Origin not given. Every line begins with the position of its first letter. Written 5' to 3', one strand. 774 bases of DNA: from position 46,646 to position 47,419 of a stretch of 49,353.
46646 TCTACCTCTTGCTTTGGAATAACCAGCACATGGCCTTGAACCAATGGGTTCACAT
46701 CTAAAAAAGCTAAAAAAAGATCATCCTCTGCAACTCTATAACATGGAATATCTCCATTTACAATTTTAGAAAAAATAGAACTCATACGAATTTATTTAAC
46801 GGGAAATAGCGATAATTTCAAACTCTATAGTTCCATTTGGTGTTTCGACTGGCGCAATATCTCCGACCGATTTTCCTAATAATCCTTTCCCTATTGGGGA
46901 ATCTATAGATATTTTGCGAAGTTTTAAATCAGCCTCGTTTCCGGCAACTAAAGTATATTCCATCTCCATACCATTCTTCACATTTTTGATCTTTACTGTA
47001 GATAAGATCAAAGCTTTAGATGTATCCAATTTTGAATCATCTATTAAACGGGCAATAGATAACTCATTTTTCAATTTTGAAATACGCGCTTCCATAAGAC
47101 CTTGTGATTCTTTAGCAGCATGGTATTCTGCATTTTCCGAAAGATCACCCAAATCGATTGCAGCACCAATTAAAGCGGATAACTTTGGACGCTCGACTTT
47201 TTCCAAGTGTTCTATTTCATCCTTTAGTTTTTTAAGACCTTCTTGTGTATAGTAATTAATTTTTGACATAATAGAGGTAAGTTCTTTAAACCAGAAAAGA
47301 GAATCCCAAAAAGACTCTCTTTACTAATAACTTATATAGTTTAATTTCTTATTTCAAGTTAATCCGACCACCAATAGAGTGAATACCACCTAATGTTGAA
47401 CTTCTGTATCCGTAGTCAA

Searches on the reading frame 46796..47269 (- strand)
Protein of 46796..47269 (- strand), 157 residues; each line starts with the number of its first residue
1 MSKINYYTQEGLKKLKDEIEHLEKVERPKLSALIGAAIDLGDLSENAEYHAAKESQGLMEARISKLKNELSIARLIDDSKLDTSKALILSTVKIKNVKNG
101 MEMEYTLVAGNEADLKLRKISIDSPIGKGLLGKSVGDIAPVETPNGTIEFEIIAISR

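Call 65: search_protein_families(library=ncbifam, proteins=[window:46796-47269:-], max_evalue=0.00001)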
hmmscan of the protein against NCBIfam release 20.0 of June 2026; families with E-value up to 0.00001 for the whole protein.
window:46796-47269:- (157 aa): 13 families
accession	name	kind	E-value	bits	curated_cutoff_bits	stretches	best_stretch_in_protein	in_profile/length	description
NF001263.0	PRK00226.1-4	equivalog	1.5e-51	174.5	145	1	1-156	3-158/160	transcription elongation factor GreA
TIGR01462.1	greA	subfamily_domain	9.1e-50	168.7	139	1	7-156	2-151/151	transcription elongation factor GreA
NF001264.0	PRK00226.1-5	equivalog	4.6e-48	163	180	1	7-155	6-155/158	transcription elongation factor GreA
NF001261.0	PRK00226.1-2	equivalog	7.1e-48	162.5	167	1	6-156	5-155/157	transcription elongation factor GreA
NF011309.0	PRK14720.1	equivalog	3.6e-33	114.7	714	1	8-157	753-902/906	transcription elongation factor GreA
NF002506.1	PRK01885.1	equivalog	1.9e-31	108.8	188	1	4-156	2-153/156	transcription elongation factor GreB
NF001260.0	PRK00226.1-1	equivalog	2.2e-31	108.7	234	1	5-156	6-157/160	transcription elongation factor GreA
TIGR01461.1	greB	equivalog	2.9e-27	95.3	171.05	1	4-155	2-152/156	transcription elongation factor GreB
NF001262.0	PRK00226.1-3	equivalog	2.2e-25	89.3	161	1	3-148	5-151/165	transcription elongation factor GreA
NF004969.0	PRK06330.1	equivalog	4.3e-15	55.4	697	1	6-138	568-699/718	transcript cleavage factor/unknown domain fusion protein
NF004396.0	PRK05753.1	equivalog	3e-12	46.5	109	1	60-153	29-123/137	nucleoside diphosphate kinase regulator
NF004973.0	PRK06342.1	equivalog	3.5e-08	33.3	159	1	4-155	28-159/160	transcription elongation factor GreA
NF004548.0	PRK05892.1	equivalog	1.9e-07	31.1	126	1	11-155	12-154/158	nucleoside diphosphate kinase regulator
